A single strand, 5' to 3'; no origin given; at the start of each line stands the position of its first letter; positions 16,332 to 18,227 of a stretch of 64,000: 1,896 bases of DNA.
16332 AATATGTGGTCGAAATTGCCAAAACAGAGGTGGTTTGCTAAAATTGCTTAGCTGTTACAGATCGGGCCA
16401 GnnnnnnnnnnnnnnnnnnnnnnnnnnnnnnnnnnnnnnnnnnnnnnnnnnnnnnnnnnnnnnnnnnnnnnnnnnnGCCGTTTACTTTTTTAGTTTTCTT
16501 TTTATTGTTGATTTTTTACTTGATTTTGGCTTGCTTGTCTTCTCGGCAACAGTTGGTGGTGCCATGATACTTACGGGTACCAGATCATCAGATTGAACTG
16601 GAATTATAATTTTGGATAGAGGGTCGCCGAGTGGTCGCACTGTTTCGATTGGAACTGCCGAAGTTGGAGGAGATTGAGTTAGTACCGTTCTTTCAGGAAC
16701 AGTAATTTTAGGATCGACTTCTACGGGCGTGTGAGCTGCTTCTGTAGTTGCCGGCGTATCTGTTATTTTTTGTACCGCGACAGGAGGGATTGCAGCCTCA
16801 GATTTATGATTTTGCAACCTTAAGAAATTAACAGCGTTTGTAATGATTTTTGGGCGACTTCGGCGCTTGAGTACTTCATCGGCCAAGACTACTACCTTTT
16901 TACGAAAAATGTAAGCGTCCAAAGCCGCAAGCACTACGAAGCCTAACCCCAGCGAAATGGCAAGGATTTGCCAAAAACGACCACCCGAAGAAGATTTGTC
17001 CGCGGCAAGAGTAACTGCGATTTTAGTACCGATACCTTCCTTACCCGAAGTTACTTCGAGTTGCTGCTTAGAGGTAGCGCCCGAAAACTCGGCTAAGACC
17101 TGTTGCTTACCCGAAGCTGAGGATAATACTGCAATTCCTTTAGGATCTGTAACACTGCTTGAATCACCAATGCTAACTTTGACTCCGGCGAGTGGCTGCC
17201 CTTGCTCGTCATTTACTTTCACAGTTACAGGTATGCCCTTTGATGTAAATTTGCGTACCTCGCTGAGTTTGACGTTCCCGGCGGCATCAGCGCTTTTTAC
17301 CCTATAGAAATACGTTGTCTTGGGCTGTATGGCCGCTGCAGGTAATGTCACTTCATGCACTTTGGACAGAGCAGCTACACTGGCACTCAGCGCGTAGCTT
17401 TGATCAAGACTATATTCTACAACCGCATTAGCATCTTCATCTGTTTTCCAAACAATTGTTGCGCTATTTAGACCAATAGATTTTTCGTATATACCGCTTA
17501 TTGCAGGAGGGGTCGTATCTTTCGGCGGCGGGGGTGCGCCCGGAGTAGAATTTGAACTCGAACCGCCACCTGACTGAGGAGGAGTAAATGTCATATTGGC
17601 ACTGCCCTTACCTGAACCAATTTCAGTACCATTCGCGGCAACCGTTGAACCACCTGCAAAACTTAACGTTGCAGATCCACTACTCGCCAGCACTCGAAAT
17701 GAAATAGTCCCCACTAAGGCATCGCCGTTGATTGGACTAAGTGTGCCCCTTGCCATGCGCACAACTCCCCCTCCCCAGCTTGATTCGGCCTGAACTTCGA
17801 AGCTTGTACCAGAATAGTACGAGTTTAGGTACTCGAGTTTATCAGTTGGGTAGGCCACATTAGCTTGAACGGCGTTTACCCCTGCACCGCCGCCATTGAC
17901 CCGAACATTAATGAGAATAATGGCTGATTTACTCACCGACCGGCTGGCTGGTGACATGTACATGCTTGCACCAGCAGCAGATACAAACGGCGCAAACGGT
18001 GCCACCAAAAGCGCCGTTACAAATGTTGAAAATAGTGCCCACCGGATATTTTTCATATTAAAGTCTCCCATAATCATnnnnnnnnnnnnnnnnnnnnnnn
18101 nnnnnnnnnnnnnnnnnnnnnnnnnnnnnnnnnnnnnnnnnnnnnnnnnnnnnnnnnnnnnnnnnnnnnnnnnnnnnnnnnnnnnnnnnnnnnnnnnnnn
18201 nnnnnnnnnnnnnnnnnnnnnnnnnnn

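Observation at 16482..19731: Adjacent dockerin-bearing adhesin-like protein and membrane-anchored cohesin-like protein: a minimal two-gene surface docking system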

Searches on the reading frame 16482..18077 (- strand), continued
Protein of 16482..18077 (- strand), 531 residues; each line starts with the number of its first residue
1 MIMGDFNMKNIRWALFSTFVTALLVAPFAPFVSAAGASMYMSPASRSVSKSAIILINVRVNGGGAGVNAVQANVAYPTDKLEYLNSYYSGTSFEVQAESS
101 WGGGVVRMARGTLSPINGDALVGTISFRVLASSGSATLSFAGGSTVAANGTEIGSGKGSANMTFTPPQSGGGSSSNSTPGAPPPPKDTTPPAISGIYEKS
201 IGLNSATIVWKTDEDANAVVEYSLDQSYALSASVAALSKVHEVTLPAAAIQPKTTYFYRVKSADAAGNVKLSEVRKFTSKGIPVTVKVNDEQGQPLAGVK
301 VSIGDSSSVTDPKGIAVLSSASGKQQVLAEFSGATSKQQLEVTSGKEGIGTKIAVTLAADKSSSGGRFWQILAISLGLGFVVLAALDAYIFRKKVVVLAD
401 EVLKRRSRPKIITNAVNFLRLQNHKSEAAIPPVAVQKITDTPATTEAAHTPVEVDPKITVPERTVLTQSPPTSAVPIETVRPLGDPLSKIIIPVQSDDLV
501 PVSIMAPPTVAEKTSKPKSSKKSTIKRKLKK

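Call 91: fold_search(model_id=the predicted structure, library=pdb)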
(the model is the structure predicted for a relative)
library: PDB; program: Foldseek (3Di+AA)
matches with E <= 10: 1983; with E <= 0.001: 1223
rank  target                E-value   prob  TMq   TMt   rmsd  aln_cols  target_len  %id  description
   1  2w1n                  4.3e-12  1.00  0.21  0.45  21.0       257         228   16  cohesin and fibronectin type-III double module construct from the Clostridium perfringens glycoside hydrolase GH84C (released 2009-02-03)
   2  4fl4_C                2.2e-10  1.00  0.21  0.35  14.7       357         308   11  Scaffoldin conformation and dynamics revealed by a ternary complex from the Clostridium thermocellum cellulosome (released 2012-06-27)
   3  3kcp_A                1.2e-09  1.00  0.22  0.37  14.7       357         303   11  Crystal structure of interacting Clostridium thermocellum multimodular components (released 2010-02-09)
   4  4fl4_I                1.7e-09  1.00  0.22  0.36  14.6       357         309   11  Scaffoldin conformation and dynamics revealed by a ternary complex from the Clostridium thermocellum cellulosome (released 2012-06-27)
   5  6kgd_A                1.1e-07  1.00  0.23  0.75   3.1       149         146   16  Crystal structure of CaDoc0917(R49D)-CaCohA2 complex at pH 8.0 (released 2020-07-08)
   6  6kgf_C                1.2e-07  1.00  0.23  0.76   2.6       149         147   16  Crystal structure of CaDoc0917(R16D)-CaCohA2 complex at pH 8.2 (released 2020-07-08)
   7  6kgf_A                1.3e-07  1.00  0.22  0.73   3.1       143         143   14  Crystal structure of CaDoc0917(R16D)-CaCohA2 complex at pH 8.2 (released 2020-07-08)
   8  6kge_A                1.5e-07  1.00  0.22  0.74   3.1       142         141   14  Crystal structure of CaDoc0917(R16D)-CaCohA2 complex at pH 5.5 (released 2020-07-08)
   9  4yfd_A                1.9e-07  1.00  0.16  0.17  25.1       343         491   10  Crystal structure PTP delta Ig1-Fn2 in complex with IL-1RAcP (released 2015-05-06)
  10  3zk4_A                2.5e-07  1.00  0.14  0.13  17.9       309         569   10  Structure of purple acid phosphatase PPD1 isolated from yellow lupin (Lupinus luteus) seeds (released 2014-01-29)
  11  2vn5_A                3.1e-07  1.00  0.22  0.72   3.3       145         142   13  The Clostridium cellulolyticum dockerin displays a dual binding mode for its cohesin partner (released 2008-05-20)
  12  3zk4_B                3.3e-07  1.00  0.14  0.13  18.0       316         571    9  Structure of purple acid phosphatase PPD1 isolated from yellow lupin (Lupinus luteus) seeds (released 2014-01-29)
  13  2vn5_C                4.0e-07  1.00  0.22  0.70   3.3       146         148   13  The Clostridium cellulolyticum dockerin displays a dual binding mode for its cohesin partner (released 2008-05-20)
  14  6kgc_A                7.4e-07  1.00  0.22  0.72   3.2       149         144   16  Crystal structure of CaDoc0917(R49D)-CaCohA2 complex at pH 5.4 (released 2020-07-08)
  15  2vn6_A                7.4e-07  1.00  0.21  0.65   3.6       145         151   14  The Clostridium cellulolyticum dockerin displays a dual binding mode for its cohesin partner (released 2008-05-13)
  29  4dh2_A                3.0e-06  1.00  0.22  0.68   2.8       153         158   10  Crystal structure of Coh-OlpC(Cthe_0452)-Doc435(Cthe_0435) complex: A novel type I Cohesin-Dockerin complex from Clost (released 2012-11-28)
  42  3ul4_A                5.1e-06  1.00  0.22  0.73   2.8       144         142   13  Crystal structure of Coh-OlpA(Cthe_3080)-Doc918(Cthe_0918) complex: A novel type I Cohesin-Dockerin complex from Clost (released 2012-11-28)
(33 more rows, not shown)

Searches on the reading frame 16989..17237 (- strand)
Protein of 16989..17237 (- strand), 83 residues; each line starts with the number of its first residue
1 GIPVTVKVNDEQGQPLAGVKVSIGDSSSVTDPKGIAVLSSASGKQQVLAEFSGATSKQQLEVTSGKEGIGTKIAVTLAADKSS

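Call 83: search_protein_families(library=pfam, proteins=[window:16989-17237:-], max_evalue=0.01)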
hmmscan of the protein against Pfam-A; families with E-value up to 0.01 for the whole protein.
seq(83 aa): 5 families
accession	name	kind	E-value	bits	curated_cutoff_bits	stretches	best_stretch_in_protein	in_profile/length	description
PF13620.12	CarboxypepD_reg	-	2.1e-06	28.4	32.3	1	4-66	2-73/82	Carboxypeptidase regulatory-like domain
PF02369.22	Big_1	-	0.00017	22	34.9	1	3-58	20-86/93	Bacterial Ig-like domain (group 1)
PF05688.17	BIg21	-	0.00031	21.7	27.4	1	2-81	4-94/109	Bacterial Immunoglobulin-like 21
PF13715.12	CarbopepD_reg_2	-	0.00091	19.6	32.2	1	7-66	4-66/88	CarboxypepD_reg-like domain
PF17789.7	MG4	-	0.0014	19.3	24.7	1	1-68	13-79/95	Macroglobulin domain MG4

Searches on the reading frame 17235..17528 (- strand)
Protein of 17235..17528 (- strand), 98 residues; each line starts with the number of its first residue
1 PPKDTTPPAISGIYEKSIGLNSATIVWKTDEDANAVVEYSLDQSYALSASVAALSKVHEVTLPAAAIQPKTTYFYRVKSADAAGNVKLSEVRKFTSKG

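Call 83: search_protein_families(library=pfam, proteins=[window:17235-17528:-], max_evalue=0.01)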
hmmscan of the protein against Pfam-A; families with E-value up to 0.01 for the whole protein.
seq(98 aa): 2 families
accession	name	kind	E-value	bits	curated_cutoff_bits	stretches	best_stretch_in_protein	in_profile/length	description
PF16656.11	Pur_ac_phosph_N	-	1.8e-07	32.1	30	1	21-95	13-92/93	Purple acid Phosphatase, N-terminal domain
PF16655.11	PhoD_N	-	0.0053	17.7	30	1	23-82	28-81/90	PhoD-like phosphatase, N-terminal domain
